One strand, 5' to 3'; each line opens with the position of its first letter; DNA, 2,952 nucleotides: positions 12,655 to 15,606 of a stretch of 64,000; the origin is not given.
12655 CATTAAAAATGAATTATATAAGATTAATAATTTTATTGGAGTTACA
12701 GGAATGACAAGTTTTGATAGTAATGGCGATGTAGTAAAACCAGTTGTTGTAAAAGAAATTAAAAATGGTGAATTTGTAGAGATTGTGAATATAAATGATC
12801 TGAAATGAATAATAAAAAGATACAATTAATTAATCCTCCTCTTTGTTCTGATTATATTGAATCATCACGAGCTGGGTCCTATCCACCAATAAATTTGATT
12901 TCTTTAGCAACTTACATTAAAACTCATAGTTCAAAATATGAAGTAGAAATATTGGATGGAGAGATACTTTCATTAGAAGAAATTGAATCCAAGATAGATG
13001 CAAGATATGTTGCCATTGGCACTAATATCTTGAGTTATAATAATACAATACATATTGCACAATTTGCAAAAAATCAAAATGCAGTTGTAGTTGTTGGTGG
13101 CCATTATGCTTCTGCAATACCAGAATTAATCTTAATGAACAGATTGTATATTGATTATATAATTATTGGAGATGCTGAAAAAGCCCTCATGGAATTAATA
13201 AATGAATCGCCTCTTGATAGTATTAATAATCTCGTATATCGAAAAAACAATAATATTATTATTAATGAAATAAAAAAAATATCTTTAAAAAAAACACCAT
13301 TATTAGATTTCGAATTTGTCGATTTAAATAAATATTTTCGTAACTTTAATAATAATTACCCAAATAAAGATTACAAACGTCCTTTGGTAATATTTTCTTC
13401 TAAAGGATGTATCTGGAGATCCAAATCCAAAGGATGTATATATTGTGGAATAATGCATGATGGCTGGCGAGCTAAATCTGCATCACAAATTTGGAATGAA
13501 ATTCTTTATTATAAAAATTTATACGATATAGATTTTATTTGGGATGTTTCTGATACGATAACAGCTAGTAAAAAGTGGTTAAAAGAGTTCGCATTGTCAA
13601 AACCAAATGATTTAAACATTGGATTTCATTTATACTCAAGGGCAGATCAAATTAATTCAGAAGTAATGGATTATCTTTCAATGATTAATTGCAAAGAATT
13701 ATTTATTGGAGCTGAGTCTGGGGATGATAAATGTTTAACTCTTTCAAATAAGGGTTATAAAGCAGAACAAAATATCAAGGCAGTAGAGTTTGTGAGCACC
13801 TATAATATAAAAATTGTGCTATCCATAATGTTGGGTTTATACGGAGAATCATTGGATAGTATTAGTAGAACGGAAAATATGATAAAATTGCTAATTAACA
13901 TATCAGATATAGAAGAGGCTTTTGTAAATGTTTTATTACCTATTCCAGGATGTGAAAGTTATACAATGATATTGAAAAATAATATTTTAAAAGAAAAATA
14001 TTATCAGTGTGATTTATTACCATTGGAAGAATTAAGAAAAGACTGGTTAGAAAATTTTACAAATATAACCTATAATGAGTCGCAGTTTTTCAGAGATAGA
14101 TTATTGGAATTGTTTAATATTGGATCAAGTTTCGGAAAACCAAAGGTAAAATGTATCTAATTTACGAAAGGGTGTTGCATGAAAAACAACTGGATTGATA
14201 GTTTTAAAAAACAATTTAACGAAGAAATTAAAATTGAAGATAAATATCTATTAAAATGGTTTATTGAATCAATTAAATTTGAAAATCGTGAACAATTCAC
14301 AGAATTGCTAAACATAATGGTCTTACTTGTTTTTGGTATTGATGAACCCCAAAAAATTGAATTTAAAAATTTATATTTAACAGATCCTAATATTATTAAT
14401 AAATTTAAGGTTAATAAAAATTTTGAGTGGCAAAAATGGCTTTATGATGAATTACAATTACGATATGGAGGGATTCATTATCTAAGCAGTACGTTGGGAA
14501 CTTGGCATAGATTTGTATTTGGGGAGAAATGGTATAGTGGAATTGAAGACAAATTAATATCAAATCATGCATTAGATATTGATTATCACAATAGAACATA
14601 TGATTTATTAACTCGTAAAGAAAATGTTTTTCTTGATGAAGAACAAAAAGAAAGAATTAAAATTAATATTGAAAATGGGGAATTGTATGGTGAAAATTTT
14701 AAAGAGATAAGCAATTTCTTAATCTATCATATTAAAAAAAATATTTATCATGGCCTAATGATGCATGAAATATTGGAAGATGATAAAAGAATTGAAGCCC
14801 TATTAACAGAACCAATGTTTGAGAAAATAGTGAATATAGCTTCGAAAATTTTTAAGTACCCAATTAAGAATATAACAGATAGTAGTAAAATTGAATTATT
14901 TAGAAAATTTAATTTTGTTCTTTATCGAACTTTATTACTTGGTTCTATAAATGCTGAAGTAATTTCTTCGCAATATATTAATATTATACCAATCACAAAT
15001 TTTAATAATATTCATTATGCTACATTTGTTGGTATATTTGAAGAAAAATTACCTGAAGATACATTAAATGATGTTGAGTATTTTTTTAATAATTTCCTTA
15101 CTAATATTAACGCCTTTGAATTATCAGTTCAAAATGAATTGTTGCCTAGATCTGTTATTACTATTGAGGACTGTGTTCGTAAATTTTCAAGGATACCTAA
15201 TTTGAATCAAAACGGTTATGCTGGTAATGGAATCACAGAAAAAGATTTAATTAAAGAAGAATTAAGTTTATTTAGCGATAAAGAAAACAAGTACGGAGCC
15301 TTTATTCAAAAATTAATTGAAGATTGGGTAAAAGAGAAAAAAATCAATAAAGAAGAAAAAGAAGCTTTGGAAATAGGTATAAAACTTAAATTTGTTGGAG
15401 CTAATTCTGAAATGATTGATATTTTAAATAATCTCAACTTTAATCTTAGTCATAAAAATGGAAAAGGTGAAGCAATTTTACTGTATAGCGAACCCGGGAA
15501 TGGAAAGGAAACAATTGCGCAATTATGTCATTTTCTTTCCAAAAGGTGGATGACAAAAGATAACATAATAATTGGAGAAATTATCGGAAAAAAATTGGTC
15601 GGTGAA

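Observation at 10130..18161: Liv-type ABC importer operon carrying an embedded B12-radical SAM enzyme and a degenerate sigma54-type AAA+ protein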

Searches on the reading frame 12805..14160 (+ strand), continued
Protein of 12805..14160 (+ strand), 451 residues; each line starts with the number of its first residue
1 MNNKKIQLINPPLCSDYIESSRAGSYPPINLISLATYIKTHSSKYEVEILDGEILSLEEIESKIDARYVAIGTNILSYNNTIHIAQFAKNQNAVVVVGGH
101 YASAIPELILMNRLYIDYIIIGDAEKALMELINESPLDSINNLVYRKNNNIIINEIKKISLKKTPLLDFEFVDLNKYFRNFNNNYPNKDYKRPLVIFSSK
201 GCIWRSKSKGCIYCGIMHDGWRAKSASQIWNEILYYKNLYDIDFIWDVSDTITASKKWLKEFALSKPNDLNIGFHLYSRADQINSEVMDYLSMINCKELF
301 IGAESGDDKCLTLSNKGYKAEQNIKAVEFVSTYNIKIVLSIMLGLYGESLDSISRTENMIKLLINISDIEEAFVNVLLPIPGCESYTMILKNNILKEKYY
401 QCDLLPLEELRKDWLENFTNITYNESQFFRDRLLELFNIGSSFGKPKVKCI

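Call 105: find_encoding_contigs(protein=P0028, flank=10000, max_places=1)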
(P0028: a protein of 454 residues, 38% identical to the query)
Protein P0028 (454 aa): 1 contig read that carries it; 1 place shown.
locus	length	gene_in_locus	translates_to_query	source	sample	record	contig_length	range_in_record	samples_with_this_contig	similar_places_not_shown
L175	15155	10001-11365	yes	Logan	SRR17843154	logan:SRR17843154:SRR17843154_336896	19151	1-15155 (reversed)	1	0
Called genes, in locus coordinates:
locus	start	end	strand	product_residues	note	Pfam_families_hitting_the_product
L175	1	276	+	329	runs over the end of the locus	PF18723:HMUDK_hel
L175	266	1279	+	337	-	PF00303:Thymidylat_synt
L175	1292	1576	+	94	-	PF07659:DUF1599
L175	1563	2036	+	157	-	PF08937:ThsB_TIR, PF13676:TIR_2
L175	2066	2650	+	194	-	PF18753:Nmad2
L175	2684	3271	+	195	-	PF08937:ThsB_TIR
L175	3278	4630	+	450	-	PF07819:PGAP1 (weak), PF20308:TPR-S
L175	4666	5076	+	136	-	PF08937:ThsB_TIR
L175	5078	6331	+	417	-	PF13281:MAP3K_TRAF_bd, PF20308:TPR-S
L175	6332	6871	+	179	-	PF13676:TIR_2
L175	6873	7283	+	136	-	PF13676:TIR_2, PF08937:ThsB_TIR (faint)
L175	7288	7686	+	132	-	PF01582:TIR (weak), PF08937:ThsB_TIR (weak), PF13676:TIR_2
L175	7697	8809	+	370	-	PF13433:Peripla_BP_5, PF13458:Peripla_BP_6, PF01094:ANF_receptor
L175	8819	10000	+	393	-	-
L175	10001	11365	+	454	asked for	PF02310:B12-binding, PF04055:Radical_SAM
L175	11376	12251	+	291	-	PF02653:BPD_transp_2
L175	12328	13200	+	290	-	PF02653:BPD_transp_2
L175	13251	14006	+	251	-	PF13476:AAA_23, PF00005:ABC_tran, PF13175:AAA_15 (weak), PF13304:AAA_21 (weak), PF12399:BCA_ABC_TP_C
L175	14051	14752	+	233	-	PF13476:AAA_23 (weak), PF00005:ABC_tran, PF13304:AAA_21 (weak)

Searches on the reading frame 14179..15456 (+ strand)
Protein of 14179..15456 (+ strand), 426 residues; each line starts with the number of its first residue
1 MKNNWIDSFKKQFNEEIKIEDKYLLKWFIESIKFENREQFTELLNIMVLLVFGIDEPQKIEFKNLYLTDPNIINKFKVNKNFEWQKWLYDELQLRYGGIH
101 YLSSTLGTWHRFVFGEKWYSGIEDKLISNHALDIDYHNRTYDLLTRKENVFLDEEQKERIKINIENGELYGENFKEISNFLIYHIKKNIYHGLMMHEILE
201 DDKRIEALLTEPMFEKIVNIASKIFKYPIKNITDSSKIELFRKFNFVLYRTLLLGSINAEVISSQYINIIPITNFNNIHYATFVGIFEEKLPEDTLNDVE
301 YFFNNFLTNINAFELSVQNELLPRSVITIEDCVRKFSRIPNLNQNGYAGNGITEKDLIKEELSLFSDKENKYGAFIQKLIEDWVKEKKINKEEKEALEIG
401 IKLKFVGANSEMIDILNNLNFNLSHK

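Call 41: search_protein_representatives(alignment_id=A3)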
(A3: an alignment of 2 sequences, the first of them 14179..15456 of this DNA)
Query: 2 sequences, 431 profile positions. Proteins with E-value up to 0.001 (for the whole library): 5; up to 1e-10: 4; up to 1e-30: 1. The best 5 are listed.
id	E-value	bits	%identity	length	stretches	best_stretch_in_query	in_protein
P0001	1.0e-244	828.5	-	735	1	3-431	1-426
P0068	4.3e-27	111.5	-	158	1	72-197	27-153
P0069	1.0e-14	70.7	-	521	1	233-348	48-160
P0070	5.9e-14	68.2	-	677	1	60-367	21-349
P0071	1.6e-06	43.7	-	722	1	91-398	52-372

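Call 43: find_encoding_contigs(protein=P0071, flank=10000, max_places=2)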
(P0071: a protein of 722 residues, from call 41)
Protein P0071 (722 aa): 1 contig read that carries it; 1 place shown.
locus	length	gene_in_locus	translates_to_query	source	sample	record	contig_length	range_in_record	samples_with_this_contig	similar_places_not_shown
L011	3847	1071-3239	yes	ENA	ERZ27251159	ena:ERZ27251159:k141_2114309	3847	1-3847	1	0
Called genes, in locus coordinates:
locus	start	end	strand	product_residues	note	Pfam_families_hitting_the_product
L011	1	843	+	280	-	?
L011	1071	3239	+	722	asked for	PF00158:Sigma54_activat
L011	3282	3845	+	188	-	?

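Call 44: find_encoding_contigs(protein=P0069, flank=10000, max_places=2)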
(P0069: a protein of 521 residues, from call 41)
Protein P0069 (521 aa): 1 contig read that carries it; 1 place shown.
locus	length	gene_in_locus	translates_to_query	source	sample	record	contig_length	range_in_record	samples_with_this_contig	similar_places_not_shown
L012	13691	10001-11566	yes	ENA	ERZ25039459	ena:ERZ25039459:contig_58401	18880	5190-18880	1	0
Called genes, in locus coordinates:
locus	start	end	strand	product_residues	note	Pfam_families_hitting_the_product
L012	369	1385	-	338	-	PF00004:AAA (faint), PF00158:Sigma54_activat, PF01078:Mg_chelatase (weak), PF14532:Sigma54_activ_2, PF07728:AAA_5 (faint)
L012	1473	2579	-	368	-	-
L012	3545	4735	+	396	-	PF13289:SIR2_2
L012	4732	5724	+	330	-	PF01935:DUF87, PF10412:TrwB_AAD_bind (weak)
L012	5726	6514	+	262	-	PF05872:HerA_C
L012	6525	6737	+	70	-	PF13619:KTSC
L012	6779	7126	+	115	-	PF13458:Peripla_BP_6, PF13433:Peripla_BP_5, PF01094:ANF_receptor (weak)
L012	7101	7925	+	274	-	PF01094:ANF_receptor, PF13458:Peripla_BP_6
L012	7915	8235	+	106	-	-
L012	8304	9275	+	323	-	PF04055:Radical_SAM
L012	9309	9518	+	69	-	-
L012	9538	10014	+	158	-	-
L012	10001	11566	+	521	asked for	PF00158:Sigma54_activat (faint), PF25601:AAA_lid_14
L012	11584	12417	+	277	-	PF02653:BPD_transp_2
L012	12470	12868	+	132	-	PF02653:BPD_transp_2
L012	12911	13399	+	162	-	PF02653:BPD_transp_2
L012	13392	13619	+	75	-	PF00005:ABC_tran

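Call 45: search_protein_families(library=pfam, proteins=[L011:1-843:+, L011:3282-3845:+], max_evalue=0.01)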
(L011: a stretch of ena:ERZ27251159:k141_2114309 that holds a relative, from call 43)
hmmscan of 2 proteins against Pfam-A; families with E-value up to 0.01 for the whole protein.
L011:1-843:+ (280 aa): 2 families
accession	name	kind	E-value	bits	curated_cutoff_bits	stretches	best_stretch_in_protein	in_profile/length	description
PF13186.11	SPASM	-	0.0013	19.4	21.5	1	146-214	1-66/67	Iron-sulfur cluster-binding domain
PF01261.30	AP_endonuc_2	-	0.0064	16.6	31.1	0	67-130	64-122/249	Xylose isomerase-like TIM barrel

L011:3282-3845:+ (188 aa): 1 family
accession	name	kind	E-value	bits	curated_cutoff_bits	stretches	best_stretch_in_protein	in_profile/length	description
PF02653.21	BPD_transp_2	-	3.4e-26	92.4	26.8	1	6-188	2-178/269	Branched-chain amino acid transport system / permease component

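Call 72: search_protein_families(library=pfam, alignment_id=A7, max_evalue=10)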
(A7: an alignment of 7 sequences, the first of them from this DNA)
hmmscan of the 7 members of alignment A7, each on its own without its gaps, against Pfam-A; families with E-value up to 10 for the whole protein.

A. member 1, seq(403 aa): 0 families

B. families by the number of members that match (of 7 scanned): 2 families
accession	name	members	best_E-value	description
PF22188.2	Phage_spike_P1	1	0.016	Phage PM2 spike protein P1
PF24926.1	ACT_ACR9_C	1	0.52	ACT domain-containing protein ACR9, C-terminal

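Call 80: search_dna_similar(query=window:14179-15456:+, collection=plasmids, mode=protein, max_evalue=0.001, max_rows=10)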
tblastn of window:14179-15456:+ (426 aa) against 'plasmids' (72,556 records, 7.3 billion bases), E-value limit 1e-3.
No match.

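Call 82: find_related_loci(query=A2, collection=metagenome_contigs, flank=10000)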
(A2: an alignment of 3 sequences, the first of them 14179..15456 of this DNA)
Query A2 (426 aa) in metagenome_contigs; peptide patterns used: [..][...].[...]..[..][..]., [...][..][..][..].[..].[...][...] (x = any residue, [..] = any of these).
600 stretches matched a pattern, but none encodes a relative of the query by tblastn (E <= 1e-3).
